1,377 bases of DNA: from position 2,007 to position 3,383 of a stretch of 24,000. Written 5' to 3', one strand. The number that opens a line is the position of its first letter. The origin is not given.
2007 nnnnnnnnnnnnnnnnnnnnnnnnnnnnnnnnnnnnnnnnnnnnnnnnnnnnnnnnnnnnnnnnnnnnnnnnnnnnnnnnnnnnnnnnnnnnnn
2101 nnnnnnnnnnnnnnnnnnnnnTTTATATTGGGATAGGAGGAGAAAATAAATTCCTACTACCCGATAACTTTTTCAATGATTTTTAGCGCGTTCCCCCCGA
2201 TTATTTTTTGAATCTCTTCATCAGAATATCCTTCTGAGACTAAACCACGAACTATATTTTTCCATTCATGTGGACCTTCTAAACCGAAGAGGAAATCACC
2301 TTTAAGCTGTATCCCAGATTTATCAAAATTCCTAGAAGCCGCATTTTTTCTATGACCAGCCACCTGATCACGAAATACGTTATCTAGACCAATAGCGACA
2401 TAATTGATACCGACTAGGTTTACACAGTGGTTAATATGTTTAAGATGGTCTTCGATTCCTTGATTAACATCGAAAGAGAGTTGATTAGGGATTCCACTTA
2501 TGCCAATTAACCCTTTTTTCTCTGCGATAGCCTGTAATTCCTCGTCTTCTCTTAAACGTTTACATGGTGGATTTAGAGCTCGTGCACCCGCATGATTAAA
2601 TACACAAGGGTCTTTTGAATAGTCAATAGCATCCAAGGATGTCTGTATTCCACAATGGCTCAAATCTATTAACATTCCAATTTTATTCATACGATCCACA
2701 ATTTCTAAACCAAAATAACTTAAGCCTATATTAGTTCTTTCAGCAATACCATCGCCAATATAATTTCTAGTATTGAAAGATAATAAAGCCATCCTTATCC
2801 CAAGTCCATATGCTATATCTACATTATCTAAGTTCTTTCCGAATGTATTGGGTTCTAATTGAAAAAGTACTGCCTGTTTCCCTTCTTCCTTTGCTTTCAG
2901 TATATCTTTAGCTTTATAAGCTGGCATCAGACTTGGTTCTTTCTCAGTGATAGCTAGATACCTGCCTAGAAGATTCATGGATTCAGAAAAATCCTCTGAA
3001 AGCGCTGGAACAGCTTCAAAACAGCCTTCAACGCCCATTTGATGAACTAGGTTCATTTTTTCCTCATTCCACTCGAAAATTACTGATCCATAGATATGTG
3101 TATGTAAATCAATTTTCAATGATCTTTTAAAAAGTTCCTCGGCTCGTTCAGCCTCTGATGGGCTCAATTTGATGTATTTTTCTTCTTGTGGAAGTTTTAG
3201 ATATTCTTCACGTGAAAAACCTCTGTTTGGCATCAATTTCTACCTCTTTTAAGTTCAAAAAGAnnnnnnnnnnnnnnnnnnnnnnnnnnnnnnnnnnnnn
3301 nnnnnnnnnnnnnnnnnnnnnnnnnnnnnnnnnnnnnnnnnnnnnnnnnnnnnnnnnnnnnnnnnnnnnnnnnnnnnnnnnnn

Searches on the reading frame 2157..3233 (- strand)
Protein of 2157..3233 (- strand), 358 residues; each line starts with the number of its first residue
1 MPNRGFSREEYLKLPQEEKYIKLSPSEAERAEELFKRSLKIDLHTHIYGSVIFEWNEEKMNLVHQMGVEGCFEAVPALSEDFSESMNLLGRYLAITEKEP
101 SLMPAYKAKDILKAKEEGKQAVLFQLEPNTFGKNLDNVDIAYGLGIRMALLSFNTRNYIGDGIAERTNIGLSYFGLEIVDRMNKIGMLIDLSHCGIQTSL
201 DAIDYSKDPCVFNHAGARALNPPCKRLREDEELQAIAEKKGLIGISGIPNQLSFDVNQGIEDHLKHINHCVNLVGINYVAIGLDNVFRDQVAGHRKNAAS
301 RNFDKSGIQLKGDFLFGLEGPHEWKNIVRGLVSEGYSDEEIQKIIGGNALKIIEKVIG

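Call 11: search_protein_families(library=pfam, proteins=[window:2157-3233:-], max_evalue=0.001)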
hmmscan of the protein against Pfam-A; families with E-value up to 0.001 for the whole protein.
window:2157-3233:- (358 aa): 1 family
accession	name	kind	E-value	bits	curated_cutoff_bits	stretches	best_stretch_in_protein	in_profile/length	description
PF01244.27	Peptidase_M19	-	3.5e-60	204.2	26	1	69-354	48-318/319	Membrane dipeptidase (Peptidase family M19)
